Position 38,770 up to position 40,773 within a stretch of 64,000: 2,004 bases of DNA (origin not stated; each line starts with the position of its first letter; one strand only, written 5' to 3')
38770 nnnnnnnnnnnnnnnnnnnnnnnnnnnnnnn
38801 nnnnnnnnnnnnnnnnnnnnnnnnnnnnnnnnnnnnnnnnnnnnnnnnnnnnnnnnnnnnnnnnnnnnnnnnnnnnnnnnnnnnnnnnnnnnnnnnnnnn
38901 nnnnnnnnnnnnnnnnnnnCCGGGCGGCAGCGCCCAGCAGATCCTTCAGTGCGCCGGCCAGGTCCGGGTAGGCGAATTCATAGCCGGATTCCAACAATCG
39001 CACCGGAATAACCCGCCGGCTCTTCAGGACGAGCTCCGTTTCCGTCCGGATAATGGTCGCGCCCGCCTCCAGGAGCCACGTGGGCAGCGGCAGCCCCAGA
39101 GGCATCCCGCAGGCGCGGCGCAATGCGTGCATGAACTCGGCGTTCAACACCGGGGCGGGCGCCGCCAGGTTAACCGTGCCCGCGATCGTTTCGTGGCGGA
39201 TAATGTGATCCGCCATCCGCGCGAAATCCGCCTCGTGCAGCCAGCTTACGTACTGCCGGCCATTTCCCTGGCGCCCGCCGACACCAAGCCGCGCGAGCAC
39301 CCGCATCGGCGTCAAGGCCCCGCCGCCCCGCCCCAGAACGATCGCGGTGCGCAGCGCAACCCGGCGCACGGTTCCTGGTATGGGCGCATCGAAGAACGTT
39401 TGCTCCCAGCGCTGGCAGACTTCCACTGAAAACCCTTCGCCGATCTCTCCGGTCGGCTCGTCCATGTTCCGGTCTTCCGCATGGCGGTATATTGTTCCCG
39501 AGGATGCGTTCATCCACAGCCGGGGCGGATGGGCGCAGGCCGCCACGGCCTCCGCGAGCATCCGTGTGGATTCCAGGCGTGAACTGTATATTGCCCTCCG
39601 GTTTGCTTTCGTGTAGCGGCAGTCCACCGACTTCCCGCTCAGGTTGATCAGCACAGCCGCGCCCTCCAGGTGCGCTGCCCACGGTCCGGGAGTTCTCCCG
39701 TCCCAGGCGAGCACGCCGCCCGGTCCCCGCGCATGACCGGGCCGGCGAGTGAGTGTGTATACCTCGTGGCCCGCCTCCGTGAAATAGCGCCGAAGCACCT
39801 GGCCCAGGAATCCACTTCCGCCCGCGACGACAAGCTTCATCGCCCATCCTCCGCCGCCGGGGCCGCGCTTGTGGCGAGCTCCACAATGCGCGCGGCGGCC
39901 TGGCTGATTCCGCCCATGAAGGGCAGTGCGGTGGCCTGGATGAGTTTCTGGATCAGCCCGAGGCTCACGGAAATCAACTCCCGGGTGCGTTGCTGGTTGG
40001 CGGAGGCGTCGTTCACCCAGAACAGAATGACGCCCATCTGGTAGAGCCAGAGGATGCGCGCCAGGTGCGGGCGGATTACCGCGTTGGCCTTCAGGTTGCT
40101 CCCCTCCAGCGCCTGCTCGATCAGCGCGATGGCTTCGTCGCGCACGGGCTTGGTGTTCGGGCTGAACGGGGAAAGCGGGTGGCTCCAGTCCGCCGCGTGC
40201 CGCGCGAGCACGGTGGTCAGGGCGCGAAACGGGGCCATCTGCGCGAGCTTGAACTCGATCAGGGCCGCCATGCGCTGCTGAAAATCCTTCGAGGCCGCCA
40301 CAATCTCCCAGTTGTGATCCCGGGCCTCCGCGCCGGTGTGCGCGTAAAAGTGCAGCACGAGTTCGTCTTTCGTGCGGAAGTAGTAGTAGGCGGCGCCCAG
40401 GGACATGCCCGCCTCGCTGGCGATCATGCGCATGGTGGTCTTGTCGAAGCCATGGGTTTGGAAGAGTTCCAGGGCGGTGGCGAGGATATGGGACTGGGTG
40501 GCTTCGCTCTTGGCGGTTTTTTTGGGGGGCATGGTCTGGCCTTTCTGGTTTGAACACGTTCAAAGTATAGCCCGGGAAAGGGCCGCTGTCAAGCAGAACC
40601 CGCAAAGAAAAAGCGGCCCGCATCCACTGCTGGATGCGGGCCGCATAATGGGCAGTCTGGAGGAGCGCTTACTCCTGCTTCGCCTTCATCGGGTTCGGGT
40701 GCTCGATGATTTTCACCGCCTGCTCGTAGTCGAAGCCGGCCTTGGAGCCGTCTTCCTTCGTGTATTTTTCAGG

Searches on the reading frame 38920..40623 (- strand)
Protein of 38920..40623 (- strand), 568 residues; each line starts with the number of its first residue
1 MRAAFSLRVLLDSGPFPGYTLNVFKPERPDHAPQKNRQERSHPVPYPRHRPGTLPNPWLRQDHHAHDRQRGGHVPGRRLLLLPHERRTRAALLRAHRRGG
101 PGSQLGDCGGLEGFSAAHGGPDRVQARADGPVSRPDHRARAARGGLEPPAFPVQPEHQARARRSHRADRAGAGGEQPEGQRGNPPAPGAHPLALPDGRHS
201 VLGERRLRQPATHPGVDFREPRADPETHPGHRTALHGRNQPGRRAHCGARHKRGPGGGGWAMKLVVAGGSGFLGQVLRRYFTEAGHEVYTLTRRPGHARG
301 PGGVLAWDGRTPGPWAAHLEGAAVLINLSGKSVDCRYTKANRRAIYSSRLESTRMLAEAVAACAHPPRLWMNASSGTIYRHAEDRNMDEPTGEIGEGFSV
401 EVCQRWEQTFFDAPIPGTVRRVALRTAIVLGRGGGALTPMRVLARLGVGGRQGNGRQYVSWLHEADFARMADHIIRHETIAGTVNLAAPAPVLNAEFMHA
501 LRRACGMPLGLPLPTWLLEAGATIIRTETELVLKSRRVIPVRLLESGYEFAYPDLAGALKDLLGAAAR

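Call 52: search_protein_families(library=pfam, proteins=[window:38920-40623:-], max_evalue=0.01)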
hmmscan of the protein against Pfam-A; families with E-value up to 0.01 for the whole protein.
window:38920-40623:- (568 aa): 2 families
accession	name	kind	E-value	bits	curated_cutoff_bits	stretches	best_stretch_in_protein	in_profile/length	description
PF08338.16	DUF1731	-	2e-13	50.3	27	1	514-562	2-47/47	Domain of unknown function (DUF1731)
PF01370.27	Epimerase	-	1.7e-09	37.9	20.9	1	265-485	2-238/240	NAD dependent epimerase/dehydratase family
